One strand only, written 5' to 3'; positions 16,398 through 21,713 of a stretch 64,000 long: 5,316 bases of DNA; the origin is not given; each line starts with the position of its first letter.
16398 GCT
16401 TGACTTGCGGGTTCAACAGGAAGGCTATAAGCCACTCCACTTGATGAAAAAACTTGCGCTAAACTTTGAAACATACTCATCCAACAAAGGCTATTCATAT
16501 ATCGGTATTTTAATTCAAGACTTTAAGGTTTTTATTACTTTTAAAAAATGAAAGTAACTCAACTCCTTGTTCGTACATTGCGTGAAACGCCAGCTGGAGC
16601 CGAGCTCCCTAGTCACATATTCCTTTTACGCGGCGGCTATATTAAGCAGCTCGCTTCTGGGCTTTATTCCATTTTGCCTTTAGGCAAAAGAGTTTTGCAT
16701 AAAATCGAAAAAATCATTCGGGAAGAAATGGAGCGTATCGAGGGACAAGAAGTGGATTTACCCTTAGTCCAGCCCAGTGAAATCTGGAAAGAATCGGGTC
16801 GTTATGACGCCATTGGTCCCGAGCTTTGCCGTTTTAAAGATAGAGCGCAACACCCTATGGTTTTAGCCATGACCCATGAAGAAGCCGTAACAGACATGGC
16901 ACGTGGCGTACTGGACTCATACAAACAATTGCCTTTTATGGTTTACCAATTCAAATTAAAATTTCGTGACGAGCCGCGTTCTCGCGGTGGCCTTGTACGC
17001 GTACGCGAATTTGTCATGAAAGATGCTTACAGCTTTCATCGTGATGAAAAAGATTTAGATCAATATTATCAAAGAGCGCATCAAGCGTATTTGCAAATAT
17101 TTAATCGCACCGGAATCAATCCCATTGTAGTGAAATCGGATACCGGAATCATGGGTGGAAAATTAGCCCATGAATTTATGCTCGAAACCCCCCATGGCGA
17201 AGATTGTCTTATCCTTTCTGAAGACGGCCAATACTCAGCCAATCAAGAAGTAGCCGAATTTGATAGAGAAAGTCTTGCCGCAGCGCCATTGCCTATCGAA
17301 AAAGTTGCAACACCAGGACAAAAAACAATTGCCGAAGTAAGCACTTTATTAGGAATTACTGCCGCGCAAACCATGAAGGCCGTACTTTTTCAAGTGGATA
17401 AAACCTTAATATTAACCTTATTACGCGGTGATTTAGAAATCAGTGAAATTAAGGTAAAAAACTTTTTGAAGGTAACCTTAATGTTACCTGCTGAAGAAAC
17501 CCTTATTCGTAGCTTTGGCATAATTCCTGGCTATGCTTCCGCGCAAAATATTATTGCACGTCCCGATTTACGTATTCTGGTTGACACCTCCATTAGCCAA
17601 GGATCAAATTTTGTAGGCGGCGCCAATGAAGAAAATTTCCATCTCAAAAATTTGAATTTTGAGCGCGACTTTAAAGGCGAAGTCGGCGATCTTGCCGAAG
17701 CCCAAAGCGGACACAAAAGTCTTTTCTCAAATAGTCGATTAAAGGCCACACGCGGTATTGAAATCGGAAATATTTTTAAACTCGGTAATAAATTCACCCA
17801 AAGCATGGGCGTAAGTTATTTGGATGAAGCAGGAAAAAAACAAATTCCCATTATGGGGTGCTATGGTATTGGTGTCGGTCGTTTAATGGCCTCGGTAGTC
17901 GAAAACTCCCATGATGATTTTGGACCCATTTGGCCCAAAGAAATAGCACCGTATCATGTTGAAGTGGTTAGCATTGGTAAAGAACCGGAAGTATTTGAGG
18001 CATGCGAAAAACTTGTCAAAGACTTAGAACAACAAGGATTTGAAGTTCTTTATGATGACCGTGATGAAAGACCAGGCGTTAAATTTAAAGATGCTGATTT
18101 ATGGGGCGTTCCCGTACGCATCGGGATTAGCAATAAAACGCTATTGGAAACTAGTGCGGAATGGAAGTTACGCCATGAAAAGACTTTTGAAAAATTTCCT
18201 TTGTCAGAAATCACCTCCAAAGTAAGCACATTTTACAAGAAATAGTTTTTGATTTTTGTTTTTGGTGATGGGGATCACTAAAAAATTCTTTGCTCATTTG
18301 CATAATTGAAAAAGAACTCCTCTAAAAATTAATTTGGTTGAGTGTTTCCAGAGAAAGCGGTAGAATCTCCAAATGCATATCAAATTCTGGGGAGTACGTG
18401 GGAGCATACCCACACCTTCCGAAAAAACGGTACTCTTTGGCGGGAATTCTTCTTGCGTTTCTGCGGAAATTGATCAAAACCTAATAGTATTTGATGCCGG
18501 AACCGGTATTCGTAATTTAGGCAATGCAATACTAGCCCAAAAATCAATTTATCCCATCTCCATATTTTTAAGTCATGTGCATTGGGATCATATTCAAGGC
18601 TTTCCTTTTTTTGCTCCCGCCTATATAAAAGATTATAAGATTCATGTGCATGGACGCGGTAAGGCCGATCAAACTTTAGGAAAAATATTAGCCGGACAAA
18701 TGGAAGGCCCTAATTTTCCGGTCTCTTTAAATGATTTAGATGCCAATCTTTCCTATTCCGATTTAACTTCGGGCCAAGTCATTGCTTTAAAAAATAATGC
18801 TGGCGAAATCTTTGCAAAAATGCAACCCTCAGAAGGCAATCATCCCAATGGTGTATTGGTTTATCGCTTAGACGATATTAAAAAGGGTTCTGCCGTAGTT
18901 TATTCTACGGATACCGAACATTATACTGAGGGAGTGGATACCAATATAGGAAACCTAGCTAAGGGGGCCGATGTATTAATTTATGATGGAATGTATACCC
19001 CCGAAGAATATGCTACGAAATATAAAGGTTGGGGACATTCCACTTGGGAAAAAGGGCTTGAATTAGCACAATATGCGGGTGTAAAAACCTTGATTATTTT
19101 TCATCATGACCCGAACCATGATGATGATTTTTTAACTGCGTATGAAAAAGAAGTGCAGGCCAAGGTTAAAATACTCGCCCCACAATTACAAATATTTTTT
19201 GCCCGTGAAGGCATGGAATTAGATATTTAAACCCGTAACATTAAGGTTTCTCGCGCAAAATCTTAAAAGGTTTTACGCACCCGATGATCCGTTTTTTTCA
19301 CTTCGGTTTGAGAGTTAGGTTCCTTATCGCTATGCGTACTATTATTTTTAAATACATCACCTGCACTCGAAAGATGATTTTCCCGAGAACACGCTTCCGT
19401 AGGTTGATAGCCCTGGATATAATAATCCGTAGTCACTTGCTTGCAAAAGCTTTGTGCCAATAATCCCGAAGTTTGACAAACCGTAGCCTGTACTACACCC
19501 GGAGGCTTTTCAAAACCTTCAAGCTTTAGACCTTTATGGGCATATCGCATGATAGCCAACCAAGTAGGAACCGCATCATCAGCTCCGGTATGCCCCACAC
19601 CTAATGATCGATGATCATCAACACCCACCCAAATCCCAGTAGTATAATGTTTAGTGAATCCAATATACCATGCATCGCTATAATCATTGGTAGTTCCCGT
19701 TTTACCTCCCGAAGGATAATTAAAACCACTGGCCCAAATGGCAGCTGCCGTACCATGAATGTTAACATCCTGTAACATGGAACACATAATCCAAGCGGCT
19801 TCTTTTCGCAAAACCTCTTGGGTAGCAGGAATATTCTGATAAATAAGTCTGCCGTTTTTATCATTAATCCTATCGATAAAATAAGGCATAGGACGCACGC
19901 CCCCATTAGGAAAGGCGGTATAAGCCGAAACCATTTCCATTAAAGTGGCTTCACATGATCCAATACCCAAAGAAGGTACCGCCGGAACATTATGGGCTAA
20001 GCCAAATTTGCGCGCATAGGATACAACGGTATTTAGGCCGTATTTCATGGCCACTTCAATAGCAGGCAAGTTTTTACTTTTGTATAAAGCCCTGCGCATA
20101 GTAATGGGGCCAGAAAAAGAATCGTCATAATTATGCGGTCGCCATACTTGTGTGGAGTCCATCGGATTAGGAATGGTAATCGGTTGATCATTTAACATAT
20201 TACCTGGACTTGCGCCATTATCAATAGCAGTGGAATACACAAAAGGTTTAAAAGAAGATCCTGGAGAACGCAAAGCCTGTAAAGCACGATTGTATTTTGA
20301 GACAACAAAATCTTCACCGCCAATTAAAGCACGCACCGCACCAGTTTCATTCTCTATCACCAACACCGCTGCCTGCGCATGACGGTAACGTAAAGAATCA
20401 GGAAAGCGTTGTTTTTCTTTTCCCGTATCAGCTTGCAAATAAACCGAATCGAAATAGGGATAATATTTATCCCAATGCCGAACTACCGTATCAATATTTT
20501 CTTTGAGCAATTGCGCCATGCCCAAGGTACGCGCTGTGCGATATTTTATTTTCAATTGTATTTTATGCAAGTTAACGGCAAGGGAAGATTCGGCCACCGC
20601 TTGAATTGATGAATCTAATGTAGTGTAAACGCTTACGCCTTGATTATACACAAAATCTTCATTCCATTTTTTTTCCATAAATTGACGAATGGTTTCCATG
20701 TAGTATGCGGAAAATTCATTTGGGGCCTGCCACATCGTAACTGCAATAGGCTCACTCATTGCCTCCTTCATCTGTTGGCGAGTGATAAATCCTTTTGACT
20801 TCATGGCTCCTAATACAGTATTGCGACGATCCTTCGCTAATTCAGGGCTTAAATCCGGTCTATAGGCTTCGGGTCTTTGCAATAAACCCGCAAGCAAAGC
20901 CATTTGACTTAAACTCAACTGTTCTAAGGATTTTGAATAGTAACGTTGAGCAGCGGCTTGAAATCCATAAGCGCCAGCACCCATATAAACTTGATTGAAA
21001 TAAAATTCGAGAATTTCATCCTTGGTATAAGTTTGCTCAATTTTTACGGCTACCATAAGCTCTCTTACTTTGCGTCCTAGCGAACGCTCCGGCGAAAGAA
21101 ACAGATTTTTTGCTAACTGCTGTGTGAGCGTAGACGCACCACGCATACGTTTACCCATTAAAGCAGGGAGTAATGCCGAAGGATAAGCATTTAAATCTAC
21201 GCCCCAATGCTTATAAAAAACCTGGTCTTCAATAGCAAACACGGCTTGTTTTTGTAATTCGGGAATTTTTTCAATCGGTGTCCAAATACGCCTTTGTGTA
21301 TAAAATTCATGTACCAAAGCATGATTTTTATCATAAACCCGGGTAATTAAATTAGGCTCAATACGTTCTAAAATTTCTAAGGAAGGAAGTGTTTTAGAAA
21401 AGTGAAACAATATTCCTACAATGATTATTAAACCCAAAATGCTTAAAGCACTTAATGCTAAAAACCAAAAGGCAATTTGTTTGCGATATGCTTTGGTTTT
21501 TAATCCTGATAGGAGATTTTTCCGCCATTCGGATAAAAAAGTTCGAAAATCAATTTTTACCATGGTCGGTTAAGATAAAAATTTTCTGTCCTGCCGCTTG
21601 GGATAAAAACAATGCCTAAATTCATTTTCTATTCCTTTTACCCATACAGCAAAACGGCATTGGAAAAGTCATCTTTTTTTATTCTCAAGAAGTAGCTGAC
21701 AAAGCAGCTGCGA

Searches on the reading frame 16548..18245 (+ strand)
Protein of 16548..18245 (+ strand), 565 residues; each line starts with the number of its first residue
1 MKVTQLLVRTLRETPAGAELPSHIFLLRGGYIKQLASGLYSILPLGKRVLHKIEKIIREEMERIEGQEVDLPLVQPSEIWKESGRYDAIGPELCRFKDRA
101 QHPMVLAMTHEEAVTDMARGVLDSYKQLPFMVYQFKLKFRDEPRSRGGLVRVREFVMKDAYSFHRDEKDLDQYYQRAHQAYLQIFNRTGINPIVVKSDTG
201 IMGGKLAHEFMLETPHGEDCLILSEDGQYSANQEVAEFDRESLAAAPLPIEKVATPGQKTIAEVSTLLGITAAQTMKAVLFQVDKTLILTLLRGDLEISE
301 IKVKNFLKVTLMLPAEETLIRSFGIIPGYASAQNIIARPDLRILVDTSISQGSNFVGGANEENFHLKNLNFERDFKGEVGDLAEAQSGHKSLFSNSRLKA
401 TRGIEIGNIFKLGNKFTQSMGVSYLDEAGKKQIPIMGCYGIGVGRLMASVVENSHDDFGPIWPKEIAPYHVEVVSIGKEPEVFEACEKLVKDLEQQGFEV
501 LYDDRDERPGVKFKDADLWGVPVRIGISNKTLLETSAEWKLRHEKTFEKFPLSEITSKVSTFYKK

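Call 10: search_protein_families(library=pfam, proteins=[window:16548-18245:+], max_evalue=0.00001)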
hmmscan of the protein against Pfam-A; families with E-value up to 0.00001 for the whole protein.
window:16548-18245:+ (565 aa): 3 families
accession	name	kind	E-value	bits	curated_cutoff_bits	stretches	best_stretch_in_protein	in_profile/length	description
PF00587.30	tRNA-synt_2b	-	6.5e-30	105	29.3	1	95-453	2-178/179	tRNA synthetase class II core domain (G, H, P, S and T)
PF04073.20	tRNA_edit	-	7e-15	55.7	25.5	1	255-370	1-117/123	Aminoacyl-tRNA editing domain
PF03129.25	HGTP_anticodon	-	1.1e-14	54.8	21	1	471-559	2-91/94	Anticodon binding domain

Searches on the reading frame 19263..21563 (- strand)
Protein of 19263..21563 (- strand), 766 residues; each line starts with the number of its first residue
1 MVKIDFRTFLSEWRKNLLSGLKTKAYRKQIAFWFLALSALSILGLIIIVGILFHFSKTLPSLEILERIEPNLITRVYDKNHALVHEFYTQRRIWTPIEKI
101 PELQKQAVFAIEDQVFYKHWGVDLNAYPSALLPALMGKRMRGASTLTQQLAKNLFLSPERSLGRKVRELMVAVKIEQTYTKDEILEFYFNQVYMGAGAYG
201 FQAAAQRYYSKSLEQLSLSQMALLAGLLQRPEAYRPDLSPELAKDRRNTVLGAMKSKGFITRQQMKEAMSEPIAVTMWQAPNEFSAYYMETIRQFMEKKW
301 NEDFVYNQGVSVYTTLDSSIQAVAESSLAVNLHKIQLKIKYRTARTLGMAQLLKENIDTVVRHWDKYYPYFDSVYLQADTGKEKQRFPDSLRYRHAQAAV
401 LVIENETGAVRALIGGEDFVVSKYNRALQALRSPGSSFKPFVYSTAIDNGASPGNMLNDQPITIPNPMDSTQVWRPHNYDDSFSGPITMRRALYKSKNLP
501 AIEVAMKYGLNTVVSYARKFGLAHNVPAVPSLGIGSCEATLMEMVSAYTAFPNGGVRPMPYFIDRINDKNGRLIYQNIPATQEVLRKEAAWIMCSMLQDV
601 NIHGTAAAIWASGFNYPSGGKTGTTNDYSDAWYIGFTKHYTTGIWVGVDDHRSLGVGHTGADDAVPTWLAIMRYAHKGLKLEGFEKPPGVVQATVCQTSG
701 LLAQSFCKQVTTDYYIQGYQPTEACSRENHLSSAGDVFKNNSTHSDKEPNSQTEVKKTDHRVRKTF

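Call 10: search_protein_families(library=pfam, proteins=[window:19263-21563:-], max_evalue=0.00001)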
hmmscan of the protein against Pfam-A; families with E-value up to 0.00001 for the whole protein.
window:19263-21563:- (766 aa): 2 families
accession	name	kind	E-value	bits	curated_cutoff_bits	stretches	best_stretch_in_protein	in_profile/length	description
PF00912.28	Transgly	-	4.2e-61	205.9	27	1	83-254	4-177/178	Transglycosylase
PF00905.27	Transpeptidase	-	1.3e-32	113.7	22.1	1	399-639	2-267/299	Penicillin binding protein transpeptidase domain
